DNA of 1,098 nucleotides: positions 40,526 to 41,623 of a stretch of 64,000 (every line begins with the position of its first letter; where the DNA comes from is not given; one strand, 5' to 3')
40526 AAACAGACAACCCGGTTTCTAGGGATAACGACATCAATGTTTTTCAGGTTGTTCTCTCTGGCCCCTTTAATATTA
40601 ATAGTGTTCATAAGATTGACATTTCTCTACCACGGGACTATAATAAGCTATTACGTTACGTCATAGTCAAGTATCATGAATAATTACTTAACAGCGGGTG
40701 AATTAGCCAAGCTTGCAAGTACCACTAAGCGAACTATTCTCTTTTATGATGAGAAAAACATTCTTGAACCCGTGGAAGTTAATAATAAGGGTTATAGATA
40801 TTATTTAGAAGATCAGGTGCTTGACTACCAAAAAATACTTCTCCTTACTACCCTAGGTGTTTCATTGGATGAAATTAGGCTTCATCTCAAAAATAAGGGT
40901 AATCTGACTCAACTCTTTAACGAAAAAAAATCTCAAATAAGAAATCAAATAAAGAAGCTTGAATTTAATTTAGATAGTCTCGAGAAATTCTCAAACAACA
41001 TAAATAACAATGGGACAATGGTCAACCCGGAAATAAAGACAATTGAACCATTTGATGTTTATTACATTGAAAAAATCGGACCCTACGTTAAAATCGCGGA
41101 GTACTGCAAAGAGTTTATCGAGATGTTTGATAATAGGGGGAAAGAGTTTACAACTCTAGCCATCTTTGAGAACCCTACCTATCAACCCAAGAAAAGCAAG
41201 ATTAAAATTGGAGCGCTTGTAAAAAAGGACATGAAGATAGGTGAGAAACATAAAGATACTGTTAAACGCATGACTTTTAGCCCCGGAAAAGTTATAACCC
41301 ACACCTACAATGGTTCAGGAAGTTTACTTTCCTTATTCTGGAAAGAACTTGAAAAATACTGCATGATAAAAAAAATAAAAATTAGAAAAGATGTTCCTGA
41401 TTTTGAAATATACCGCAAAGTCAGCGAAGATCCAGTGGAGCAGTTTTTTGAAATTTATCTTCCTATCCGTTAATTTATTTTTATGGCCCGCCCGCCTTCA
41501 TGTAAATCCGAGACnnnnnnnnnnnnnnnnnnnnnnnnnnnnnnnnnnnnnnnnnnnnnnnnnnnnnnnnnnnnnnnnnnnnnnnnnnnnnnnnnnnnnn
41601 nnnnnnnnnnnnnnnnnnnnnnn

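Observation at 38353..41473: Divergent MerR/GyrI-like sensor and a UvrB-binding-domain-less UvrA paralog: a candidate module for sensing and resisting DNA-binding xenobiotics in a reduced genome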

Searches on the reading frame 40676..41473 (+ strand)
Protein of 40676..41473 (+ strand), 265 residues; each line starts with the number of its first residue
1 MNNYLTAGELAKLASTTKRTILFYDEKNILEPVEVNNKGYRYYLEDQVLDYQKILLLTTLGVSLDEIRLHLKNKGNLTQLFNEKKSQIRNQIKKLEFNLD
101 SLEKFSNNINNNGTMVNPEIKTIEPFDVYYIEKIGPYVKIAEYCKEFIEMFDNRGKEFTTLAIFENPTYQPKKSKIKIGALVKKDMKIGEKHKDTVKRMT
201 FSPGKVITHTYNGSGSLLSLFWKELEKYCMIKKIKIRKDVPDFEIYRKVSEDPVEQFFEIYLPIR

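Call 3: search_protein_families(library=pfam, proteins=[window:40676-41473:+], max_evalue=0.01)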
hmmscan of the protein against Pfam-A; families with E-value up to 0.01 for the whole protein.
window:40676-41473:+ (265 aa): 3 families
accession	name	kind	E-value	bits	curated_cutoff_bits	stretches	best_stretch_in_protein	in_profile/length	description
PF13411.12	MerR_1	-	3.7e-12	46.6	21.6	1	6-73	2-68/69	MerR HTH family regulatory protein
PF06445.20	GyrI-like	-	2.9e-09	37.8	26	1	117-265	2-155/155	GyrI-like small molecule binding domain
PF00376.29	MerR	-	7.9e-09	35.6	28.2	1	6-43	1-38/38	MerR family regulatory protein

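Call 4: search_protein_families(library=ncbifam, proteins=[window:40676-41473:+], max_evalue=0.01)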
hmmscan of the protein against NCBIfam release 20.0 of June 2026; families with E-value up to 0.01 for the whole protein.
window:40676-41473:+ (265 aa): 10 families
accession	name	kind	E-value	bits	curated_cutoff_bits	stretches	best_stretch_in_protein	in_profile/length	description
NF007069.0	PRK09514.1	equivalog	1.7e-10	41.1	143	1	7-109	4-107/141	Zn(2+)-responsive transcriptional regulator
TIGR02043.1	ZntR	equivalog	3.1e-10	40.3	167.95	1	6-109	3-107/131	Zn(2+)-responsive transcriptional regulator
TIGR02047.1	CadR-PbrR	equivalog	2.5e-09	37.2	151.45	1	7-113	3-109/127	Cd(II)/Pb(II)-responsive transcriptional regulator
TIGR02051.1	MerR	equivalog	6.8e-09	36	150.85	1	7-113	2-113/124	mercury resistance transcriptional regulator MerR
NF053782.1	ChlnTransRegdde3219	equivalog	3.4e-08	33.3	450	1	5-109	7-109/278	choline utilization transcriptional activator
TIGR02044.1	CueR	equivalog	4.6e-08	33.2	147.4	1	8-109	4-105/127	Cu(I)-responsive transcriptional regulator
NF007590.0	PRK10227.1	equivalog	3.1e-05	24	244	1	9-89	5-78/135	Cu(I)-responsive transcriptional regulator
NF010315.0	PRK13752.1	subfamily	0.0017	18.4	261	1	4-72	7-75/144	mercury resistance transcriptional regulator MerR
NF047375.1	HeatShock_HspR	equivalog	0.0021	18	105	1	10-90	9-88/92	heat shock protein transcriptional repressor HspR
NF053740.1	TransRegTnrAGPos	equivalog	0.0038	17.4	140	1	5-93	13-101/108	hypothetical protein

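Call 6: search_solved_structures(query=window:40676-41473:+, max_evalue=0.01, show_alignments=2)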
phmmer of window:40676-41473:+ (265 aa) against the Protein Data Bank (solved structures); distinct sequences matched with E-value up to 0.01: 25.
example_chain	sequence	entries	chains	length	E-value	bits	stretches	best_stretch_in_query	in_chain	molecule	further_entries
6xl5_G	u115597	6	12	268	5.3e-07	32.7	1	8-115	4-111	MerR family transcriptional regulator EcmrR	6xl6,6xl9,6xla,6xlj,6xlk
3iao_A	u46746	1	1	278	2.4e-06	30.5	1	3-104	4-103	Multidrug-efflux transporter 1 regulator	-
3d6y_A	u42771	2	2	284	2.5e-06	30.5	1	3-104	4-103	Multidrug-efflux transporter 1 regulator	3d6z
3d70_A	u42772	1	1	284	2.6e-06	30.4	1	3-103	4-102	BMR promoter DNA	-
3d71_A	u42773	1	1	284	2.7e-06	30.4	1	3-104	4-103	Multidrug-efflux transporter 1 regulator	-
7ckq_G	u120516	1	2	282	3e-06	30.2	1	3-104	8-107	Multidrug-efflux transporter 1 regulator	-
1exi_A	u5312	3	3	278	3e-06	30.2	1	3-104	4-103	MULTIDRUG-EFFLUX TRANSPORTER REGULATOR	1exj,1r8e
3q5p_A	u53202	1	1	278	3.1e-06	30.2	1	3-104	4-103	Multidrug-efflux transporter 1 regulator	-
3q1m_A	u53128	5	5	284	3.1e-06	30.1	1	3-103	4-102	Multidrug-efflux transporter 1 regulator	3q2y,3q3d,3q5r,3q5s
3hh0_A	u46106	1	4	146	1.9e-05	27.6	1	8-82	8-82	Transcriptional regulator, MerR family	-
2vz4_A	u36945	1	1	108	2.1e-05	27.4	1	6-73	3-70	HTH-TYPE TRANSCRIPTIONAL ACTIVATOR TIPA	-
5xql_A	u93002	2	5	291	4.4e-05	26.4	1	3-77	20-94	Multidrug-efflux transporter 1 regulator | C-di-GMP-binding multidrug transporter transcriptional regulator BrlR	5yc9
5xbt_A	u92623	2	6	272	4.7e-05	26.3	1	4-77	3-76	Probable transcriptional regulator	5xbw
1jbg_A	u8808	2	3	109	6.2e-05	25.9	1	9-74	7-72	transcription activator of multidrug-efflux transporter genes mta | transcription activator MtaN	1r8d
7cla_A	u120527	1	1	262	0.00012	25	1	6-115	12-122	HTH-type transcriptional regulator SkgA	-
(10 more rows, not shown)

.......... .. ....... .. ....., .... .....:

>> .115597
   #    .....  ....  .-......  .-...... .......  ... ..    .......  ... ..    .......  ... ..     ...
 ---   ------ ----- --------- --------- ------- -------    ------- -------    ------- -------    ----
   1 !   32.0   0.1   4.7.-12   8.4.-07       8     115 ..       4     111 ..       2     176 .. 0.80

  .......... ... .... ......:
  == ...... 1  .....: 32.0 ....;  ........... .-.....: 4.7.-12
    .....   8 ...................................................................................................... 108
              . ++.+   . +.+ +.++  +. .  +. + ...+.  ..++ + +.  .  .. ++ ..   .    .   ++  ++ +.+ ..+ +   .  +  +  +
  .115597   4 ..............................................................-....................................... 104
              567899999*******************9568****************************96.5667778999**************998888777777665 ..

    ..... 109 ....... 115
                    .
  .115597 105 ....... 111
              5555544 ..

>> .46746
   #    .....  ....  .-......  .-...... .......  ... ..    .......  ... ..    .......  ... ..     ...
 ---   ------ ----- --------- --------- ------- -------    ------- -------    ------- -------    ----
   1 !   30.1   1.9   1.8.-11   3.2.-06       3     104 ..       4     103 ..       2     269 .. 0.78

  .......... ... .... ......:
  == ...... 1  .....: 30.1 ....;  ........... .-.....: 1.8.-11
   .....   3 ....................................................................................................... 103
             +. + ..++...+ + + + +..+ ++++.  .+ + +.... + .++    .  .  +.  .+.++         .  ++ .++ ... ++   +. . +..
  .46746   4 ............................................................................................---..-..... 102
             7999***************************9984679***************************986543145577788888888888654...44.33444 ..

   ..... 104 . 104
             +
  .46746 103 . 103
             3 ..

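Call 30: find_related_loci(query=window:40676-41473:+, collection=metagenome_contigs, flank=4000)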
Query window:40676-41473:+ (265 aa) in metagenome_contigs; peptide patterns used: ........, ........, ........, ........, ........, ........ (x = any residue, [..] = any of these).
142 stretches matched a pattern, but none encodes a relative of the query by tblastn (E <= 1e-3).

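Call 31: find_homologous_proteins(query=window:40676-41473:+, max_evalue=0.00001)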
Query window:40676-41473:+ (265 aa): 305 proteins with E <= 0.00001 among 1079 candidates; the best 120 are listed.
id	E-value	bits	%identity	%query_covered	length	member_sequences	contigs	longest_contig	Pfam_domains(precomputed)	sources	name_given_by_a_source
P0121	1.6e-170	583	100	100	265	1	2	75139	PF00376.30,PF13411.13,PF06445.21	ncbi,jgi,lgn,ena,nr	ncbi:MerR family transcriptional regulator [Patescibacteria group bacterium]|nr:MerR family transcri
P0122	3.6e-134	464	76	100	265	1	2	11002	PF00376.30,PF13411.13,PF06445.21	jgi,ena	-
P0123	1.4e-133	462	77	100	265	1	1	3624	PF00376.30,PF13411.13,PF06445.21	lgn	-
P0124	1.0e-124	433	74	100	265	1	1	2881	PF00376.30,PF13411.13,PF06445.21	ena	-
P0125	3.8e-120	418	70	100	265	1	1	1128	PF00376.30,PF13411.13,PF06445.21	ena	-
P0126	2.1e-119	416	69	100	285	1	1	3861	PF00376.30,PF13411.13,PF06445.21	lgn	-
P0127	1.4e-118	413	70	100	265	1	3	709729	PF00376.30,PF13411.13,PF06445.21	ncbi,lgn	-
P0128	2.7e-118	412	71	100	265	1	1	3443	PF00376.30,PF13411.13,PF06445.21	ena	-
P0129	3.9e-118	412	69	100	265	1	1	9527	PF00376.30,PF13411.13,PF06445.21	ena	-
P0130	1.9e-117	409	69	100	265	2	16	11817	PF00376.30,PF13411.13,PF06445.21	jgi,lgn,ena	-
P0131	2.3e-117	409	69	100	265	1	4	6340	PF00376.30,PF13411.13,PF06445.21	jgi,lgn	-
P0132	2.9e-117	409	68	100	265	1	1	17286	PF00376.30,PF13411.13,PF06445.21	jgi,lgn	-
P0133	1.1e-116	407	69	100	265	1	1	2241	PF00376.30,PF13411.13,PF06445.21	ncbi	-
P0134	3.3e-116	405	68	100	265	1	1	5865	PF00376.30,PF13411.13,PF06445.21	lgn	-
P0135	4.6e-116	405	68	100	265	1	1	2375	PF00376.30,PF13411.13,PF06445.21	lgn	-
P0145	2.5e-112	393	65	99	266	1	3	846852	PF00376.30,PF13411.13,PF06445.21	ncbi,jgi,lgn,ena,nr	ncbi:MAG TPA: MerR family transcriptional regulator [Candidatus Bathyarchaeia archaeon]|nr:MerR fami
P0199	6.0e-106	372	65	100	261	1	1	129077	PF00376.30,PF13411.13,PF06445.21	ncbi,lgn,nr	ncbi:MerR family transcriptional regulator [Candidatus Shapirobacteria bacterium]|nr:MerR family tra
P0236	5.4e-103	362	63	100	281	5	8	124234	PF00376.30,PF13411.13,PF06445.21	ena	-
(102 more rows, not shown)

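Call 44: predict_structure(alignment_id=A3)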
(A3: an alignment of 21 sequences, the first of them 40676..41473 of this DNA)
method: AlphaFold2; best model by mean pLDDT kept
length: 265 residues; sequences in the alignment: 21
mean_pLDDT: 89.8   pTM: 0.74
mean pLDDT of the five models: 89.8, 89.4, 87.6, 87.5, 85.1
residues with pLDDT >= 90: 182; 70-90: 67; 50-70: 15; < 50: 1
segments of 3 or more residues with pLDDT < 50: none
pLDDT, mean of each block of 10 residues (from residue 1): 86 96 95 93 95 93 93 90 89 89 95 95 97 85 88 87 75 81 92 95 96 79 94 95 82 76 95
secondary structure, 60 per line:
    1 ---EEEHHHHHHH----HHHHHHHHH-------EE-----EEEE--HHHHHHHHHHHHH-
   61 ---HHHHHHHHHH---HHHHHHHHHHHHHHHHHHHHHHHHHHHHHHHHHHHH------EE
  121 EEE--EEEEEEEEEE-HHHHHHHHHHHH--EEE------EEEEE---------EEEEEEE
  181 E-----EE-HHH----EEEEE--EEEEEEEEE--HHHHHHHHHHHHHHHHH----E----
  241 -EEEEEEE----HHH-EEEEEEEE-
elements in order: E4-6 H7-13 H18-26 E41-44 H47-59 H64-73 H77-112 E119-123 E126-135 H137-148 E151-153 E160-164 E174-181 E197-201 E204-212 H215-231 E242-248 E257-264

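Call 51: fold_search(model_id=the predicted structure, library=pdb)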
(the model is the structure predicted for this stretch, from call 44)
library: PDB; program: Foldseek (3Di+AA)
matches with E <= 10: 693; with E <= 0.001: 74
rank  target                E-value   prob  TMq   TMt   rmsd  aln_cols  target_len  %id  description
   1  5xbt_A                7.6e-16  1.00  0.45  0.44  14.4       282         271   20  The structure of BrlR bound to c-di-GMP (released 2018-05-02)
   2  5xql                  2.9e-15  1.00  0.44  0.44  14.2       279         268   20  Crystal structure of a Pseudomonas aeruginosa transcriptional regulator (released 2017-06-28)
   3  3d71_A                4.2e-15  1.00  0.43  0.41  13.9       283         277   21  Crystal structure of E253Q BMRR bound to 22 base pair promoter site (released 2008-08-26)
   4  3d6y_A                9.8e-15  1.00  0.41  0.40  14.1       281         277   21  Crystal structure of R275E mutant of BMRR bound to DNA and berberine (released 2008-08-26)
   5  3d70_A                1.5e-14  1.00  0.42  0.41  13.9       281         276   21  Crystal structure of E253A mutant of BMRR bound to 22-bp oligonucleotide (released 2008-08-26)
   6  3q5s_A                2.2e-14  1.00  0.40  0.39  13.9       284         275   22  Crystal structure of BmrR bound to Acetylcholine (released 2011-06-15)
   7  3q1m_A                3.7e-14  1.00  0.43  0.42  13.7       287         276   22  Crystal Structure of BmrR Dimer bound to DNA and the ligand 4-amino-quinaldine (released 2011-06-15)
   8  6xl5_G                1.1e-13  1.00  0.47  0.47  15.1       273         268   18  Cryo-EM structure of EcmrR-RNAP-promoter open complex (EcmrR-RPo) (released 2021-04-07)
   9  1exi_A                1.3e-13  1.00  0.39  0.38  13.2       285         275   19  CRYSTAL STRUCTURE OF TRANSCRIPTION ACTIVATOR BMRR, FROM B. SUBTILIS, BOUND TO 21 BASE PAIR BMR OPERATOR AND TPSB (released 2001-01-24)
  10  7ckq_G                3.0e-13  1.00  0.40  0.39  13.9       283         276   21  The cryo-EM structure of B. subtilis BmrR transcription activation complex (released 2020-12-16)
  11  3iao                  8.4e-13  1.00  0.33  0.32  14.3       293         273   20  Conformational plasticity of the coiled coil domain of BmrR is required for bmr promoter binding-the unliganded structur (released 2010-04-14)
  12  5xbw_B                5.2e-12  1.00  0.43  0.42  14.8       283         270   20  The structure of BrlR (released 2018-05-02)
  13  5yc9_B                1.2e-11  1.00  0.43  0.45  14.9       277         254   20  Crystal structure of a Pseudomonas aeruginosa transcriptional regulator (released 2019-03-20)
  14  5xbw_A                1.9e-11  1.00  0.43  0.44  14.5       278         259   20  The structure of BrlR (released 2018-05-02)
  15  5yc9_A                8.2e-10  1.00  0.42  0.44  14.5       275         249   18  Crystal structure of a Pseudomonas aeruginosa transcriptional regulator (released 2019-03-20)
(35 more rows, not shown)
